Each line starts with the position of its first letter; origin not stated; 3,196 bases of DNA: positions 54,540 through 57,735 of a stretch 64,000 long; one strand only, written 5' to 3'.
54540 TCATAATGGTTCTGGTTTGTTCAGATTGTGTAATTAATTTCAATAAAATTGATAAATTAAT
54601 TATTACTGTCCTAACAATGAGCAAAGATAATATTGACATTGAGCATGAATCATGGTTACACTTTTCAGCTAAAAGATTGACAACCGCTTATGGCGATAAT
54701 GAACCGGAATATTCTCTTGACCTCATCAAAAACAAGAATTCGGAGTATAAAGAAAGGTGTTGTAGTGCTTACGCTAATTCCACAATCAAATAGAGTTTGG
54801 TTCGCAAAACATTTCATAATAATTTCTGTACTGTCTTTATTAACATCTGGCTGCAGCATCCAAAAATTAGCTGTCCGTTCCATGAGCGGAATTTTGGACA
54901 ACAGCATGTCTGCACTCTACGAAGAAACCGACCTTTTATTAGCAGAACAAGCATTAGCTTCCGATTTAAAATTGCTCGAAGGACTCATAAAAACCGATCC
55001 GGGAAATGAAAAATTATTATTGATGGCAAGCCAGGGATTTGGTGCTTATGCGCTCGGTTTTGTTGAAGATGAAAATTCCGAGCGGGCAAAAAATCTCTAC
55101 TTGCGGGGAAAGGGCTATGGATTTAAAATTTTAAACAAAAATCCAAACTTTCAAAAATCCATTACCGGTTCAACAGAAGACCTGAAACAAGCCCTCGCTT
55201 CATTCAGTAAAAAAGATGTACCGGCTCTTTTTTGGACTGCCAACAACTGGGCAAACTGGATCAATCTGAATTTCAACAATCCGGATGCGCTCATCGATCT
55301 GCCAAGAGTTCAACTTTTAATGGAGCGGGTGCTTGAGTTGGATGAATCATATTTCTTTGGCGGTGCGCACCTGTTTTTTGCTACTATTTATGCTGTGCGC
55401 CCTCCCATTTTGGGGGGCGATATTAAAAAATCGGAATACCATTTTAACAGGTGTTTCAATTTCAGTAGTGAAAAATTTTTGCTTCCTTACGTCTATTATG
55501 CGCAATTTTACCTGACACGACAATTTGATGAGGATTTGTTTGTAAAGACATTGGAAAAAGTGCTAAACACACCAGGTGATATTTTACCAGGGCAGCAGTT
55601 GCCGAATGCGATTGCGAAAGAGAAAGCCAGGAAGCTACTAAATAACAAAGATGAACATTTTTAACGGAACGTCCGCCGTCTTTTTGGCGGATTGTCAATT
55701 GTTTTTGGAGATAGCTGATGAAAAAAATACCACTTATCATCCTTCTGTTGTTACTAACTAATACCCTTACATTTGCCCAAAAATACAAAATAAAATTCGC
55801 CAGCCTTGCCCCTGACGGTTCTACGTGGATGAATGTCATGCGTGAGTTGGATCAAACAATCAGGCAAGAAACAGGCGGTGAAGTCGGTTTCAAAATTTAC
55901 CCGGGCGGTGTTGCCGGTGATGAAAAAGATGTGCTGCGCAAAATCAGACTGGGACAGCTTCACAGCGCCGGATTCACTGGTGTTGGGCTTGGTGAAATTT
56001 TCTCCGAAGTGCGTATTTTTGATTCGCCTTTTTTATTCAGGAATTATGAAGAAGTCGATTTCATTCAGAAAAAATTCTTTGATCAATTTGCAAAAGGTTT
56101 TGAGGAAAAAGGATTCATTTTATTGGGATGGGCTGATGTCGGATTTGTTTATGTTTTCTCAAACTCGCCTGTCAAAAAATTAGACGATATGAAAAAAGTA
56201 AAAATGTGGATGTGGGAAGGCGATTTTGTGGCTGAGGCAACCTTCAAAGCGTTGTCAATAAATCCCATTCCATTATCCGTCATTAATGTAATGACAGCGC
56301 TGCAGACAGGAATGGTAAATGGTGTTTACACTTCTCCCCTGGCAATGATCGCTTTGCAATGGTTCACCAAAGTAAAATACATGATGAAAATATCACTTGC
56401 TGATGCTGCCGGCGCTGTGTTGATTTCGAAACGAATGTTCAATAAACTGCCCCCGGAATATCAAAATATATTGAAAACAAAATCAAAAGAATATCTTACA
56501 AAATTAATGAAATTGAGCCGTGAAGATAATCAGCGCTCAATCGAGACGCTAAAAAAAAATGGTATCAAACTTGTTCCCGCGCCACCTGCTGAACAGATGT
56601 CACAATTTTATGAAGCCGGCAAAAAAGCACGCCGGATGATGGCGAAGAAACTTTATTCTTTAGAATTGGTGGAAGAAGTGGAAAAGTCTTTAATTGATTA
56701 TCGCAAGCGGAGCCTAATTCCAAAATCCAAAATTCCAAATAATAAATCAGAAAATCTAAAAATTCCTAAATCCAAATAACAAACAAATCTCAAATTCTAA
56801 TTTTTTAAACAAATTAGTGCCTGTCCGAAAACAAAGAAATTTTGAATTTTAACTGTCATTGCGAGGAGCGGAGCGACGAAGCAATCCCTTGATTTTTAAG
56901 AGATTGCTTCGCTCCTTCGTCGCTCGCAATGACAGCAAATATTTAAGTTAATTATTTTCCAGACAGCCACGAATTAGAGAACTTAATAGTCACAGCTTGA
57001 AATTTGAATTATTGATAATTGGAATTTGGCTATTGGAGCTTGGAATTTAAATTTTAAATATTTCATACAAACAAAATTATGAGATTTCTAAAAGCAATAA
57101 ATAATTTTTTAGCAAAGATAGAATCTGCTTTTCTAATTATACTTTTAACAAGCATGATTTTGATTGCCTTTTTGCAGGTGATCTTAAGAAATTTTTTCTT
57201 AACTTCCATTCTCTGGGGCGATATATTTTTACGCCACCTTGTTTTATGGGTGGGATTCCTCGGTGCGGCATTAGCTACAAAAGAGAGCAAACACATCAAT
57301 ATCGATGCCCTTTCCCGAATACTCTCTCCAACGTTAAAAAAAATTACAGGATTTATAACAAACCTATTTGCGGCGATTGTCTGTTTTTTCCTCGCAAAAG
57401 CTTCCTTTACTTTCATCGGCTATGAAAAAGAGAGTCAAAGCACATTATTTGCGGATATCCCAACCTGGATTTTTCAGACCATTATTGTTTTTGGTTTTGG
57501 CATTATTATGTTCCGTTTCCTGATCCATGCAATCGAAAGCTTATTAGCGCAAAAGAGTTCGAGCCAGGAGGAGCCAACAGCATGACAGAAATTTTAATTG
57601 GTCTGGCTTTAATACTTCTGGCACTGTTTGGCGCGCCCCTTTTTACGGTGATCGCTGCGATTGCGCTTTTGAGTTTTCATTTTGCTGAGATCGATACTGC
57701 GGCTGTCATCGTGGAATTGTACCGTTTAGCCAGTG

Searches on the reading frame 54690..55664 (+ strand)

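Call 27: search_protein_families(library=pfam, proteins=[window:54690-55664:+], max_evalue=0.00001)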
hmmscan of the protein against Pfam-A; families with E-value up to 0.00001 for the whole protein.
window:54690-55664:+ (324 aa): 1 family
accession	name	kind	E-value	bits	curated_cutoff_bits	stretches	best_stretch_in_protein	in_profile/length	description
PF16811.11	TAtT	-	2.6e-80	270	26.5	1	78-324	1-263/263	TRAP transporter T-component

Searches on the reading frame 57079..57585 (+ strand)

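Call 28: search_protein_families(library=pfam, proteins=[window:57079-57585:+], max_evalue=0.00001)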
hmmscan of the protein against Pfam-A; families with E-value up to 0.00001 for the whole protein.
window:57079-57585:+ (168 aa): 1 family
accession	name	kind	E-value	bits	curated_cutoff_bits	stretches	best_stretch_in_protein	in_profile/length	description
PF04290.18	DctQ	-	5.4e-28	97.9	28.3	1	26-155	1-130/132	Tripartite ATP-independent periplasmic transporters, DctQ component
